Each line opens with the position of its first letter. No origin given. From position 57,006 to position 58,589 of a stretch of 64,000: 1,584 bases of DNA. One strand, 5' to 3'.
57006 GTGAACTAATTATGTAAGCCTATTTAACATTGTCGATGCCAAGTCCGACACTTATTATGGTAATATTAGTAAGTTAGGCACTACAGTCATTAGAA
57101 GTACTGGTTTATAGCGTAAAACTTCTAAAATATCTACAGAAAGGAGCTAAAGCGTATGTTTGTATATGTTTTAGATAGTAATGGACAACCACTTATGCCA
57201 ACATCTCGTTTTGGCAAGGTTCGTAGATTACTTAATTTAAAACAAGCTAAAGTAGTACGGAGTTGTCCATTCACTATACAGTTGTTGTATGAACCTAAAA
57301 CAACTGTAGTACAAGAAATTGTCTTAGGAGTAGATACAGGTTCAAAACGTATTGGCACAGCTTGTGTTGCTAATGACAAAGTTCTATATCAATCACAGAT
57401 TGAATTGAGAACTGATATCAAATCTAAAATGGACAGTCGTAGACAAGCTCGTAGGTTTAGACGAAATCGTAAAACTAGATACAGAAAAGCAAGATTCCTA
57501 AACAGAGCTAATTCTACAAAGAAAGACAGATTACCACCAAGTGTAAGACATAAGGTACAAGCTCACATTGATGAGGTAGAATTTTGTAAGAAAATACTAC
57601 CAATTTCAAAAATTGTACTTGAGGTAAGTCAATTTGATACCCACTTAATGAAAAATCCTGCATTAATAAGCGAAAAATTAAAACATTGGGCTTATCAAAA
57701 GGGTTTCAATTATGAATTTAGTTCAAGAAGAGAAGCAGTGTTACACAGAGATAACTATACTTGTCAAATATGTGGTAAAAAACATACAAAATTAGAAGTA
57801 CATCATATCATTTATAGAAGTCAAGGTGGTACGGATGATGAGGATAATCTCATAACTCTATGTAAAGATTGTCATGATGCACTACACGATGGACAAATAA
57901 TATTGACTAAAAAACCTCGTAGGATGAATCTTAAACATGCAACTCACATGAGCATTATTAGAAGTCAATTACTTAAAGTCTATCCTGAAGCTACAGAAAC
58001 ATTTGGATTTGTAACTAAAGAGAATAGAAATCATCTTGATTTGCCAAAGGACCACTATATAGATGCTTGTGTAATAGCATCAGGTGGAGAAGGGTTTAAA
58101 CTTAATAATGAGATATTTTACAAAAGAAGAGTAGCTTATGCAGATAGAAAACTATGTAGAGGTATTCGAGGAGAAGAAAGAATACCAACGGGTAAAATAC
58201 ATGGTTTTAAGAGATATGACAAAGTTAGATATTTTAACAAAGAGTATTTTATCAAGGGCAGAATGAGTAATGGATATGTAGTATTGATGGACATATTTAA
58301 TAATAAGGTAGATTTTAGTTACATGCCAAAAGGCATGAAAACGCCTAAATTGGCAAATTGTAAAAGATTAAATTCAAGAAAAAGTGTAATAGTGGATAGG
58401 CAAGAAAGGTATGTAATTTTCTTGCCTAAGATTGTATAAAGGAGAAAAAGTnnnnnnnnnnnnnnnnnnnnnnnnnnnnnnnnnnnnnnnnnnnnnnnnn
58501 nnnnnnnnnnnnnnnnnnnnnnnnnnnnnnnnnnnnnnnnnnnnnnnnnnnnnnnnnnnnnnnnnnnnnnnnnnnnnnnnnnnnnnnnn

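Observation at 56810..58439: Intact IscB (OMEGA RNA-guided nuclease) with a ~345-nt structured upstream leader that is probably its omega RNA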

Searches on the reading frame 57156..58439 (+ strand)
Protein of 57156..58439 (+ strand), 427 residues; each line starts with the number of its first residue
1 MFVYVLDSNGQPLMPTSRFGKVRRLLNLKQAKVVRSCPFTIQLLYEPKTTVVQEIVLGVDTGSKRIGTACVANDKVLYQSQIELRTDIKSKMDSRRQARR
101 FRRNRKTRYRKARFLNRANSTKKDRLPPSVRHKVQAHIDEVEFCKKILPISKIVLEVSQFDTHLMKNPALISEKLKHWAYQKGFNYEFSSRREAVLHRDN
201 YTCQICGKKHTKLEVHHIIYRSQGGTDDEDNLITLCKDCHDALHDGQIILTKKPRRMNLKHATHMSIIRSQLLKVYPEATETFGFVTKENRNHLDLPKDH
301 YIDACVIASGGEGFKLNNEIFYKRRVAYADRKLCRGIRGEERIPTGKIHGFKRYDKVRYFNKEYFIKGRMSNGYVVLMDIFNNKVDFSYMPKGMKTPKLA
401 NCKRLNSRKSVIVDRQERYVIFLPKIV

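Call 3: search_protein_families(library=pfam, proteins=[window:57156-58439:+], max_evalue=0.1)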
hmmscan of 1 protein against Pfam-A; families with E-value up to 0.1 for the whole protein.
window:57156-58439:+ (427 aa): 5 families
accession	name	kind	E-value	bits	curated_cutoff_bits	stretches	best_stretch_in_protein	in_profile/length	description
PF14239.11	RRXRR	-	1.1e-58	198.4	25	1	3-183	1-174/174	RRXRR protein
PF01844.29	HNH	-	2.5e-15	56.8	21.4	1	203-245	1-46/47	HNH endonuclease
PF13391.12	HNH_2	-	1.1e-08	35.2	21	1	203-250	1-65/66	HNH endonuclease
PF14279.12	HNH_5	-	2.3e-08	34.3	27.5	1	203-243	1-43/56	HNH endonuclease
PF06147.18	DUF968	-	0.02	15.3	27.8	1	202-246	100-145/171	Protein of unknown function (DUF968)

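Call 5: search_solved_structures(query=window:57156-58439:+, max_evalue=1, show_alignments=2)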
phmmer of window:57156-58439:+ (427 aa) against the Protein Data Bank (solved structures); distinct sequences matched with E-value up to 1: 28.
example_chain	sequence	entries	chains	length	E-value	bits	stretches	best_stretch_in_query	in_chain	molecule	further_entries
11hr_A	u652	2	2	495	3.4e-41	144.7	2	106-309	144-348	IscB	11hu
11hx_A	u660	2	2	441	5.5e-40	140.7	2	107-309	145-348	IscB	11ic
7xht_A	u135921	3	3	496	2.1e-39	138.7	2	107-309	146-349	OgeuIscB | IscB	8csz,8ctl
7utn_D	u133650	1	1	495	2.2e-39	138.7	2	107-309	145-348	IscB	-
9liq_A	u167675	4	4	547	2.9e-38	135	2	106-310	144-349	Iscb | Iscb+Twin-Strep-tag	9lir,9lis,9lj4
9k2z_A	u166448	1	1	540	7.9e-35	123.7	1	2-305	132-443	HfmIscB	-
9nvu_P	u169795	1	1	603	9.6e-34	120.1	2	2-128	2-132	OrufIscB-REC-swap 49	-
9k30_A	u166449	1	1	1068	1e-27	100.3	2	1-119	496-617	TbaIscB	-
9k31_A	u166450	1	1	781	1.4e-17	66.9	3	50-120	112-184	YnpsCas9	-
8dmb_P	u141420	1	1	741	5.3e-17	65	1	5-162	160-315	Ubiquitin-like protein SMT3,IsrB protein,monomeric superfolder Green Fluorescent Protein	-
9lgi_A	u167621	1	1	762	4.9e-12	48.6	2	122-242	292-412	HNH nuclease domain-containing protein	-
9k32_A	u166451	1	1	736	4.2e-10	42.3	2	53-117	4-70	HNH nuclease domain-containing protein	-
8w2z_A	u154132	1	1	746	3.6e-09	39.2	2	111-241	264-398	HNH nuclease domain-containing protein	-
8zq9_B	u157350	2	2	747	4e-09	39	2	121-241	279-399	a protein | HNH nuclease domain-containing protein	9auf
8zdr_C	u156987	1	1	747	2.9e-07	32.9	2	121-241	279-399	a protein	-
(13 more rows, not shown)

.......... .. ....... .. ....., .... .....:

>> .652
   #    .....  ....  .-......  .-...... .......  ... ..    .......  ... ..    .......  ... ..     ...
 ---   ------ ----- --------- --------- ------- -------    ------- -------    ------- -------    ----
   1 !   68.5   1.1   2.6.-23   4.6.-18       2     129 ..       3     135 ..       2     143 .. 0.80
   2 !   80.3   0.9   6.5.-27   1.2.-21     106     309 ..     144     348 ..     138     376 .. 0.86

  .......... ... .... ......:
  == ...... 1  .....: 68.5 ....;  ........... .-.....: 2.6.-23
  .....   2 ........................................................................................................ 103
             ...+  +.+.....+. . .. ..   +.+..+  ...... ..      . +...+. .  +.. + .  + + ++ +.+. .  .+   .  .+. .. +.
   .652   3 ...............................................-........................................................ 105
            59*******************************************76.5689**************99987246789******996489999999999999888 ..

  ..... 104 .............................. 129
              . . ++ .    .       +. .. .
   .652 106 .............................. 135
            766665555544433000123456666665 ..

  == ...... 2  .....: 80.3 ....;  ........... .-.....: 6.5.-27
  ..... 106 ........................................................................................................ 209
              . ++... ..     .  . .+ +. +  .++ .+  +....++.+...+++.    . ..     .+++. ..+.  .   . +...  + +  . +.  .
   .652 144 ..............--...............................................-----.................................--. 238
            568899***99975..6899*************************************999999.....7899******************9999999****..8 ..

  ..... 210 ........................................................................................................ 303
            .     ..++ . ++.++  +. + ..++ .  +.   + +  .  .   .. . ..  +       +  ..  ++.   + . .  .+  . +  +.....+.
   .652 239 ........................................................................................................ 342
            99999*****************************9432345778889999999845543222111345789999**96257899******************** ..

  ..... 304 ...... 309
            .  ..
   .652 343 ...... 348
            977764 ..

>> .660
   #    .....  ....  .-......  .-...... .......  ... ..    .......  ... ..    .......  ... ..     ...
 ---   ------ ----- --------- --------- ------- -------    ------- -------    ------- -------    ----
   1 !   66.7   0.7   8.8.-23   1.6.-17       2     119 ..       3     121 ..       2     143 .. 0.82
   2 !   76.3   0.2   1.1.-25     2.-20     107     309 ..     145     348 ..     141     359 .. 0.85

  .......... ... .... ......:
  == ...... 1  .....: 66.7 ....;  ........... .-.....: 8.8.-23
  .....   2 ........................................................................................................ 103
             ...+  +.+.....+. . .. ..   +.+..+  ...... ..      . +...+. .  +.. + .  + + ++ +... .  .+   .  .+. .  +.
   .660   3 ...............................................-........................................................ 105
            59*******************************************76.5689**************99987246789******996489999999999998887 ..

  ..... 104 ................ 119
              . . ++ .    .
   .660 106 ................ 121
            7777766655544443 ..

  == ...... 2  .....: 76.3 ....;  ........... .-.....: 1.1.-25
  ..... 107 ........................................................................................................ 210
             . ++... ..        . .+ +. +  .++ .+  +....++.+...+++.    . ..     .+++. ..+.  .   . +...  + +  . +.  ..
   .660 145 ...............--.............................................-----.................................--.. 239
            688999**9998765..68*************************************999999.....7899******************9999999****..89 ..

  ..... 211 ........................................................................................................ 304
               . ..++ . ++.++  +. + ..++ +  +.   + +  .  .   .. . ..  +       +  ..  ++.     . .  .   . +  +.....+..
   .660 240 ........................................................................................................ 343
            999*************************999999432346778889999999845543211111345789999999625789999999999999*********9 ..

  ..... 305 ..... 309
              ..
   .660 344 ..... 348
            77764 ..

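Call 7: search_protein_families(library=phrogs, proteins=[window:57156-58439:+], max_evalue=0.001)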
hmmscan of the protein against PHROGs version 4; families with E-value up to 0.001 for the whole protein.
window:57156-58439:+ (427 aa): 33 families (the best 25 are shown)
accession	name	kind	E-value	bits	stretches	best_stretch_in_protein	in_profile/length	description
phrog_119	-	DNA, RNA and nucleotide metabolism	7.7e-49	167.7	1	3-316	2-325/443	HNH endonuclease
phrog_2214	-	DNA, RNA and nucleotide metabolism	3.5e-47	162.5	1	2-304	4-317/429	HNH endonuclease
phrog_589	-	DNA, RNA and nucleotide metabolism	5.7e-18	66.3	1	185-242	76-137/179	HNH endonuclease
phrog_1271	-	DNA, RNA and nucleotide metabolism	4e-17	63.6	1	152-265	247-341/361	HNH endonuclease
phrog_144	-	DNA, RNA and nucleotide metabolism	3.6e-16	60.3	1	188-253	72-142/175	HNH endonuclease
phrog_7370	-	DNA, RNA and nucleotide metabolism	5.7e-15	56.4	1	188-244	28-84/115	HNH endonuclease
phrog_6050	-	DNA, RNA and nucleotide metabolism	1.6e-14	54.5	1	179-249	290-363/402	HNH endonuclease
phrog_333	-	DNA, RNA and nucleotide metabolism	1.1e-13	52.6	1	187-241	20-76/138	HNH endonuclease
phrog_32617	-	unknown function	5.1e-13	49.4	1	3-164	21-189/382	-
phrog_8048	-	DNA, RNA and nucleotide metabolism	6e-13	49.6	1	186-247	162-229/273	HNH endonuclease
phrog_8446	-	DNA, RNA and nucleotide metabolism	7.6e-13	49.6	1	139-247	108-199/211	HNH endonuclease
phrog_7785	-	DNA, RNA and nucleotide metabolism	5.7e-12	46.8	1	189-242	58-110/147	HNH endonuclease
phrog_740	-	DNA, RNA and nucleotide metabolism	6.3e-12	46.1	1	177-244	15-85/332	HNH endonuclease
phrog_5956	-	DNA, RNA and nucleotide metabolism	1.9e-11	44.8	1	187-251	46-115/138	HNH endonuclease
phrog_14314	-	DNA, RNA and nucleotide metabolism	2.4e-11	45.4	1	194-240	10-58/252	HNH endonuclease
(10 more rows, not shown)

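Call 11: find_homologous_proteins(query=window:57156-58436:+, max_evalue=1e-10)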
Query window:57156-58436:+ (427 aa): 7981 proteins with E <= 1e-10 among 8000 candidates; the best 120 are listed.
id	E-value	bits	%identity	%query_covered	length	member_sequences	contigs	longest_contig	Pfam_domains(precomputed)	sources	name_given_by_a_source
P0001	6.0e-255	864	89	98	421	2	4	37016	PF13391.13,PF01844.30,PF14279.13,PF14239.12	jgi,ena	-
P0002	4.2e-246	834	85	98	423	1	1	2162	PF13391.13,PF01844.30,PF14279.13,PF14239.12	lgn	-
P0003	4.0e-233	792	82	97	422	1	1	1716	PF13391.13,PF01844.30,PF14279.13,PF14239.12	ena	-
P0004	8.3e-233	791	81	98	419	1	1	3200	PF13391.13,PF01844.30,PF14279.13,PF14239.12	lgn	-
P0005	1.1e-231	787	79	97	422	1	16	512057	PF13391.13,PF01844.30,PF14279.13,PF14239.12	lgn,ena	-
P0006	5.0e-231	785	80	98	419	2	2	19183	PF13391.13,PF01844.30,PF14279.13,PF14239.12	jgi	-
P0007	4.4e-230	782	80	97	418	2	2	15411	PF13391.13,PF01844.30,PF14279.13,PF14239.12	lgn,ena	-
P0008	4.6e-230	782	79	97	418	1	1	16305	PF13391.13,PF01844.30,PF14279.13,PF14239.12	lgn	-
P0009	2.9e-229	779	80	98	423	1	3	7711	PF01844.30,PF14279.13,PF14239.12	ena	-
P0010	8.5e-229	777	79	97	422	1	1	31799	PF13391.13,PF01844.30,PF14279.13,PF14239.12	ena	-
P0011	2.3e-228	776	80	96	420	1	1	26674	PF13391.13,PF01844.30,PF14279.13,PF14239.12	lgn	-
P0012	6.9e-228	774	80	97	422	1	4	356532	PF13391.13,PF01844.30,PF14279.13,PF14239.12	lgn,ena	-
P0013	2.8e-227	772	79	97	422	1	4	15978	PF01844.30,PF14239.12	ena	-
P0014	3.1e-227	772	78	98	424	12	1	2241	PF13391.13,PF01844.30,PF14279.13,PF14239.12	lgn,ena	-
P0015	7.0e-227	771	80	96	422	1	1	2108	PF13391.13,PF01844.30,PF14239.12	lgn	-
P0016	8.1e-227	771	79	97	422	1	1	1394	PF13391.13,PF01844.30,PF14279.13,PF14239.12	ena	-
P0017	8.9e-227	771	78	98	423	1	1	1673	PF13391.13,PF01844.30,PF14279.13,PF14239.12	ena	-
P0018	9.8e-227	771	78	97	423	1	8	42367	PF13391.13,PF01844.30,PF14279.13,PF14239.12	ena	-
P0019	1.6e-226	770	79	97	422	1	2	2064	PF01844.30,PF14279.13,PF14239.12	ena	-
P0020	2.7e-226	769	78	97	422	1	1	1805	PF13391.13,PF01844.30,PF14279.13,PF14239.12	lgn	-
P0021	3.5e-226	769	80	96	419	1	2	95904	PF13391.13,PF01844.30,PF14279.13,PF14239.12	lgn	-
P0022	1.1e-225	767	79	97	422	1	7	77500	PF13391.13,PF01844.30,PF14239.12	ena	-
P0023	5.0e-225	765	78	97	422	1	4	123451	PF13391.13,PF01844.30,PF14239.12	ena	-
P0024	6.4e-225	765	78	97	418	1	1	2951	PF13391.13,PF01844.30,PF14279.13,PF14239.12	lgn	-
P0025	1.4e-224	764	79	98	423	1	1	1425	PF01844.30,PF14279.13,PF14239.12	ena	-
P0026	5.3e-224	762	79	97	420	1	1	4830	PF13391.13,PF01844.30,PF14279.13,PF14239.12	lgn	-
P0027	7.3e-224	761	77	97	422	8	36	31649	PF13391.13,PF01844.30,PF14279.13,PF14239.12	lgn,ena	-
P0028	7.5e-224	761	77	97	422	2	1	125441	PF01844.30,PF14279.13,PF14239.12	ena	-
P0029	1.4e-223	760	78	97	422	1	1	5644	PF13391.13,PF01844.30,PF14279.13,PF14239.12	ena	-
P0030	2.1e-223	760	77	97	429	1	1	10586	PF01844.30,PF14279.13,PF14239.12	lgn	-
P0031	2.6e-223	759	78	99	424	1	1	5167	PF13391.13,PF01844.30,PF14279.13,PF14239.12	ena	-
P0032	3.4e-223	759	77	97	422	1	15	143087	PF13391.13,PF01844.30,PF14279.13,PF14239.12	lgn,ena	-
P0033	4.1e-223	759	77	97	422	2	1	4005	PF01844.30,PF14279.13,PF14239.12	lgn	-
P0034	6.4e-223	758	77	96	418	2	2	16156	PF13391.13,PF01844.30,PF14279.13,PF14239.12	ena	-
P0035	1.1e-222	757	77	97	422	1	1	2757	PF13391.13,PF01844.30,PF14279.13,PF14239.12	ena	-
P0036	2.0e-222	756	77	97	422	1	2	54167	PF13391.13,PF01844.30,PF14279.13,PF14239.12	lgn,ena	-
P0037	2.8e-222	756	78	97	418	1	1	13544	PF13391.13,PF01844.30,PF14279.13,PF14239.12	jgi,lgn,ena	-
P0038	3.0e-222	756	78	97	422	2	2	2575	PF01844.30,PF14279.13,PF14239.12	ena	-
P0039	4.5e-222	755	78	96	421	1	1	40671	PF01844.30,PF14279.13,PF14239.12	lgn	-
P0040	4.6e-222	755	78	96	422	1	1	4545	PF01844.30,PF14279.13,PF14239.12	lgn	-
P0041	5.2e-222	755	77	97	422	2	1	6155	PF01844.30,PF14279.13,PF14239.12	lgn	-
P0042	3.6e-221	752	77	98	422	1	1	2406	PF13391.13,PF01844.30,PF14279.13,PF14239.12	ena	-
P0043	5.8e-221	752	76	98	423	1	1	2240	PF01844.30,PF14279.13,PF14239.12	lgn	-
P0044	6.1e-221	752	77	98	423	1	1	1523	PF13391.13,PF01844.30,PF14279.13,PF14239.12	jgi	jgi:5-methylcytosine-specific restriction endonuclease McrA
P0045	1.1e-220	751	76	97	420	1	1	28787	PF01844.30,PF14279.13,PF14239.12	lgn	-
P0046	1.4e-220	750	77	97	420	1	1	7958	PF01844.30,PF14279.13,PF14239.12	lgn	-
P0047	6.4e-220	748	77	97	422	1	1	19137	PF01844.30,PF14279.13,PF14239.12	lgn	-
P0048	1.3e-219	747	77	97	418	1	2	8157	PF01844.30,PF14279.13,PF14239.12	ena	-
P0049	1.7e-219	747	77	97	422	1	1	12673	PF01844.30,PF14239.12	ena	-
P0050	2.3e-219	746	78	96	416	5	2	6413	PF13391.13,PF01844.30,PF14279.13,PF14239.12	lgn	-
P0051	2.4e-219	746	77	97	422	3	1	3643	PF01844.30,PF14279.13,PF14239.12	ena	-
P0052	5.0e-219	745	75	97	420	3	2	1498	PF13391.13,PF01844.30,PF14279.13,PF14239.12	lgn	-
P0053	7.7e-219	745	77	96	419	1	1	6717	PF13391.13,PF01844.30,PF14279.13,PF14239.12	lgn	-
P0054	1.5e-218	744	75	97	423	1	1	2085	PF01844.30,PF14279.13,PF14239.12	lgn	-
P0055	2.1e-218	743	76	97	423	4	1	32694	PF13391.13,PF01844.30,PF14279.13,PF14239.12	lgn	-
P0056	3.2e-218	743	75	98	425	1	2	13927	PF13391.13,PF01844.30,PF14279.13,PF14239.12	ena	-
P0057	4.4e-218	742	76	97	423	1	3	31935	PF13391.13,PF01844.30,PF14279.13,PF14239.12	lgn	-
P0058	4.9e-218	742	75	99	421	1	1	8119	PF13391.13,PF01844.30,PF14279.13,PF14239.12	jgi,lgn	jgi:5-methylcytosine-specific restriction endonuclease McrA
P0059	8.8e-218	741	77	96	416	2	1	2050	PF13391.13,PF01844.30,PF14279.13,PF14239.12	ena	-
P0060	1.1e-217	741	76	97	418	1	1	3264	PF01844.30,PF14279.13,PF14239.12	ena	-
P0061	1.6e-217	740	76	98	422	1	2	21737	PF13391.13,PF01844.30,PF14279.13,PF14239.12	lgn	-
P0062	2.2e-217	740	75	97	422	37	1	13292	PF13391.13,PF01844.30,PF14279.13,PF14239.12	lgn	-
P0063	3.1e-217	739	76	97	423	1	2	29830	PF01844.30,PF14279.13,PF14239.12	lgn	-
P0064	3.8e-217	739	75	97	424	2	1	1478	PF13391.13,PF01844.30,PF14279.13,PF14239.12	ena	-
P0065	4.0e-217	739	76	97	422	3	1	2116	PF01844.30,PF14279.13,PF14239.12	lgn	-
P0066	4.4e-217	739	77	96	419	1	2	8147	PF01844.30,PF14279.13,PF14239.12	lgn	-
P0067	6.3e-217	738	76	96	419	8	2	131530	PF01844.30,PF14279.13,PF14239.12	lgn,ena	-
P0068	1.1e-216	738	77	96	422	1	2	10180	PF13391.13,PF01844.30,PF14279.13,PF14239.12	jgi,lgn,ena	-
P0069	4.3e-216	736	75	98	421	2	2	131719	PF01844.30,PF14279.13,PF14239.12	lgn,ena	-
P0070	5.1e-216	735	75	98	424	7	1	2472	PF13391.13,PF01844.30,PF14279.13,PF14239.12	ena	-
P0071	5.5e-216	735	76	97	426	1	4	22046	PF13391.13,PF01844.30,PF14279.13,PF14239.12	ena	-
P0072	9.5e-216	734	75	98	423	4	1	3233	PF13391.13,PF01844.30,PF14279.13,PF14239.12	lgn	-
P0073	1.1e-215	734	74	97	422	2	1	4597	PF01844.30,PF14279.13,PF14239.12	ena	-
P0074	1.2e-215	734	76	96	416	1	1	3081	PF13391.13,PF01844.30,PF14279.13,PF14239.12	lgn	-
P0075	1.6e-215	734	76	97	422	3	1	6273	PF13391.13,PF01844.30,PF14279.13,PF14239.12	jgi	-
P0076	2.1e-215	733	75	98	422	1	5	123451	PF13391.13,PF01844.30,PF14279.13,PF14239.12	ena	-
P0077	2.6e-215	733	76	96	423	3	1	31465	PF01844.30,PF14239.12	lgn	-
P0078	3.0e-215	733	75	97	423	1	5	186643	PF13391.13,PF01844.30,PF14279.13,PF14239.12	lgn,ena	-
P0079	4.3e-215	732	77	96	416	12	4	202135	PF01844.30,PF14279.13,PF14239.12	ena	-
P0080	5.5e-215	732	74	98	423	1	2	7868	PF01844.30,PF14239.12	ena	-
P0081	5.7e-215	732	74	97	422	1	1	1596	PF01844.30,PF14279.13,PF14239.12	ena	-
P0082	6.1e-215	732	76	94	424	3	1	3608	PF01844.30,PF14279.13,PF14239.12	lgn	-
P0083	9.7e-215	731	75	97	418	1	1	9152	PF01844.30,PF14279.13,PF14239.12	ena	-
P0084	1.2e-214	731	76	96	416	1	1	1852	PF13391.13,PF01844.30,PF14279.13,PF14239.12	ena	-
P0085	1.5e-214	731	74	97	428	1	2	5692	PF01844.30,PF14279.13,PF14239.12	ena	-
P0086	2.7e-214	730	75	97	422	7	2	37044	PF01844.30,PF14279.13,PF14239.12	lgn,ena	-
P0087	5.1e-214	729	76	94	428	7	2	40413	PF13391.13,PF01844.30,PF14279.13,PF14239.12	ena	-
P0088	1.0e-213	728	73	98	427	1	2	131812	PF01844.30,PF14279.13,PF14239.12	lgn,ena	-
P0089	2.6e-213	726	75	97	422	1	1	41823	PF01844.30,PF14279.13,PF14239.12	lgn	-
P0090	6.2e-213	725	75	97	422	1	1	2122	PF01844.30,PF14279.13,PF14239.12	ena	-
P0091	8.4e-213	725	76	96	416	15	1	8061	PF01844.30,PF14279.13,PF14239.12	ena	-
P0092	8.5e-213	725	74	97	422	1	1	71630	PF01844.30,PF14279.13,PF14239.12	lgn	-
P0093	1.5e-212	724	74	96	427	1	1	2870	PF13391.13,PF01844.30,PF14279.13,PF14239.12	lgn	-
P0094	2.0e-212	724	74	97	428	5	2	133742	PF01844.30,PF14279.13,PF14239.12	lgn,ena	-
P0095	2.4e-212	723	73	98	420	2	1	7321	PF13391.13,PF01844.30,PF14279.13,PF14239.12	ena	-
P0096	2.4e-212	723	74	98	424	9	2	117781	PF13391.13,PF01844.30,PF14279.13,PF14239.12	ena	-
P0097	3.2e-212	723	74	97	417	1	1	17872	PF13391.13,PF01844.30,PF14279.13,PF14239.12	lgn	-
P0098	4.1e-212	723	76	97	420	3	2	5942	PF13391.13,PF01844.30,PF14279.13,PF14239.12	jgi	jgi:hypothetical protein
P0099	6.5e-212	722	75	97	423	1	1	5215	PF13391.13,PF01844.30,PF14279.13,PF14239.12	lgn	-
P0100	7.9e-212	722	74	97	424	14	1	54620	PF01844.30,PF14279.13,PF14239.12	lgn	-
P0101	9.5e-212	721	73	98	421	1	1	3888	PF01844.30,PF14279.13,PF14239.12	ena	-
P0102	9.6e-212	721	73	97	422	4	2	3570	PF01844.30,PF14279.13,PF14239.12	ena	-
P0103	1.0e-211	721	73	97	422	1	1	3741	PF13391.13,PF01844.30,PF14279.13,PF14239.12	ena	-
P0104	2.0e-211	720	76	97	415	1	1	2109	PF13391.13,PF01844.30,PF14279.13,PF14239.12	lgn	-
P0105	2.5e-211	720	74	97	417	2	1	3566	PF01844.30,PF14279.13,PF14239.12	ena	-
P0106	7.7e-211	718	73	97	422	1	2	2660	PF01844.30,PF14279.13,PF14239.12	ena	-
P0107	1.3e-210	718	74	97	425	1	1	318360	PF13391.13,PF01844.30,PF14279.13,PF14239.12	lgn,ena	-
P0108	1.3e-210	718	76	95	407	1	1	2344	PF13391.13,PF01844.30,PF14279.13,PF14239.12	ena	-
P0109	2.0e-210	717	74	97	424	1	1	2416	PF01844.30,PF14279.13,PF14239.12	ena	-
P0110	2.3e-210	717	73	97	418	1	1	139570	PF01844.30,PF14279.13,PF14239.12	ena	-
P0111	3.6e-210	716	74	97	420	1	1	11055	PF13391.13,PF01844.30,PF14279.13,PF14239.12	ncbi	-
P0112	3.8e-210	716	76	97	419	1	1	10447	PF13391.13,PF01844.30,PF14279.13,PF14239.12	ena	-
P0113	4.0e-210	716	75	94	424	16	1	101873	PF01844.30,PF14279.13,PF14239.12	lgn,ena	-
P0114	4.2e-210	716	73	97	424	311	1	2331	PF13391.13,PF01844.30,PF14279.13,PF14239.12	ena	-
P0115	6.6e-210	715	75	96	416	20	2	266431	PF01844.30,PF14239.12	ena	-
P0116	1.1e-209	715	74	94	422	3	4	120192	PF01844.30,PF14279.13,PF14239.12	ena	-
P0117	8.3e-209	712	73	100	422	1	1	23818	PF13391.13,PF01844.30,PF14279.13,PF14239.12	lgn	-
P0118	9.1e-209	711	74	94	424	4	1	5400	PF01844.30,PF14279.13,PF14239.12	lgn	-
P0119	1.1e-208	711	74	96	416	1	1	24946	PF01844.30,PF14279.13,PF14239.12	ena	-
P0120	1.7e-208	711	75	97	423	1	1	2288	PF01844.30,PF14279.13,PF14239.12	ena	-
